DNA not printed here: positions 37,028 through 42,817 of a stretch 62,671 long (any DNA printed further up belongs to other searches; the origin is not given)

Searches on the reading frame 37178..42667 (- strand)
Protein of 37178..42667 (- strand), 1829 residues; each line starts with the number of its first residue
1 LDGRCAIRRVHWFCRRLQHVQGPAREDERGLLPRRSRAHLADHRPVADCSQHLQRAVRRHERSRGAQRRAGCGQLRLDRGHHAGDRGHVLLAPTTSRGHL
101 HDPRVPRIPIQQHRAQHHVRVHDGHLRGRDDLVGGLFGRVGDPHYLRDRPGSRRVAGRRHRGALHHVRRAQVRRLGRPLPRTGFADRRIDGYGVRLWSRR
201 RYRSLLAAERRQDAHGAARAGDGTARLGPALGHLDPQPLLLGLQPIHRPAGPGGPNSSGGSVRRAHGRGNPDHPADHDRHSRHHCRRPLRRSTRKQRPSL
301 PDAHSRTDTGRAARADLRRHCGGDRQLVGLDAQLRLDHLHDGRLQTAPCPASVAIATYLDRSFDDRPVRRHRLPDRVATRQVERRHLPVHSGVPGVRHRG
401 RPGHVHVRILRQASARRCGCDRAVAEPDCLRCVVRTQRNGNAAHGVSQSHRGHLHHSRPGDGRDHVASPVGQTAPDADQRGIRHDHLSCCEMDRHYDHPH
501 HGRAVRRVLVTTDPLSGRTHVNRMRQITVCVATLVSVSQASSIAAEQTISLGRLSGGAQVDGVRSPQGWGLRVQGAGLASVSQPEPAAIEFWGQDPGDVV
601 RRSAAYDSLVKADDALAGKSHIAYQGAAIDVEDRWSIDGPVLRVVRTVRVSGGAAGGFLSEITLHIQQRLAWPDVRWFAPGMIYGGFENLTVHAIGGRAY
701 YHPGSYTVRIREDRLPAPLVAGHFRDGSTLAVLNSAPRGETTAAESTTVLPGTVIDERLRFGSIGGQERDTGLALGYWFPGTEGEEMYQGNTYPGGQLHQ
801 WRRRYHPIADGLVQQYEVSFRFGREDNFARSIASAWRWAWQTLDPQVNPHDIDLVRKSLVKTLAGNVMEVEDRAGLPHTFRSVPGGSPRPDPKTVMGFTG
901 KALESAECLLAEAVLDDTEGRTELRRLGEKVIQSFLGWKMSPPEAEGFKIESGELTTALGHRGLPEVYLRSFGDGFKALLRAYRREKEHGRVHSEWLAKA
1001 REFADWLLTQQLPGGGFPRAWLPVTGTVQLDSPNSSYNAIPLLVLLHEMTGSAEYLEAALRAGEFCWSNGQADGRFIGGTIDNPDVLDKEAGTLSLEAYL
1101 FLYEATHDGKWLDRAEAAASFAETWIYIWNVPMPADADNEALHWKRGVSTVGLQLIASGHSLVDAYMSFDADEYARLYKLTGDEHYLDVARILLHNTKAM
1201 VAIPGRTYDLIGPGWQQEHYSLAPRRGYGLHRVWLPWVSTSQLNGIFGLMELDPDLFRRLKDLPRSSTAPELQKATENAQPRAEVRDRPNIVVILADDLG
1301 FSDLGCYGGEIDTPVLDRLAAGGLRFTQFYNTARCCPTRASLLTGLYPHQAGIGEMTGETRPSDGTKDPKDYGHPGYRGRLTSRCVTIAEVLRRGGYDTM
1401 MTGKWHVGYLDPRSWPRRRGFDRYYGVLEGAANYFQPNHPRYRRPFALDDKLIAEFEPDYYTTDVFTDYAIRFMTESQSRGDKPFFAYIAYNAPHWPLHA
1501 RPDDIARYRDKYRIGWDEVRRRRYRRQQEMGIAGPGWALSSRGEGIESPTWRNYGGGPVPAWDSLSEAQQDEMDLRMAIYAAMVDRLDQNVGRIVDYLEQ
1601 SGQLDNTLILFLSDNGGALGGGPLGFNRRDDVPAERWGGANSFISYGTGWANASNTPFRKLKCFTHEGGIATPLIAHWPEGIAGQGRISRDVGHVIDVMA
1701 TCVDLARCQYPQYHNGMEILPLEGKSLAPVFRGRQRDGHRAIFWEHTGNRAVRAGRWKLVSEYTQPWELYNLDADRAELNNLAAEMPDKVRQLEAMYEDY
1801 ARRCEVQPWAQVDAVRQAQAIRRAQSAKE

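Call 9: search_protein_families(library=pfam, proteins=[window:37178-42667:-], max_evalue=0.001)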
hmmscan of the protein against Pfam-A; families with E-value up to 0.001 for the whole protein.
window:37178-42667:- (1829 aa): 5 families
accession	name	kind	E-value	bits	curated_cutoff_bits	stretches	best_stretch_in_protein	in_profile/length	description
PF00884.28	Sulfatase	-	1.6e-61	208.7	25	1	1289-1706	1-299/301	Sulfatase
PF16347.10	SGSH_C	-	1.3e-10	42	29.3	1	1662-1785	8-134/154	N-sulphoglucosamine sulphohydrolase, C-terminal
PF01663.27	Phosphodiest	-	1.8e-06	28.2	23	1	1292-1616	2-220/342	Type I phosphodiesterase / nucleotide pyrophosphatase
PF03663.20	Glyco_hydro_76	-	9.6e-05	22.5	25.9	0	978-1125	96-254/366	Glycosyl hydrolase family 76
PF07944.18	Beta-AFase-like_GH127_cat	-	0.00045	19.8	24.9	0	1173-1198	183-208/376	Beta-L-arabinofuranosidase, GH127 catalytic domain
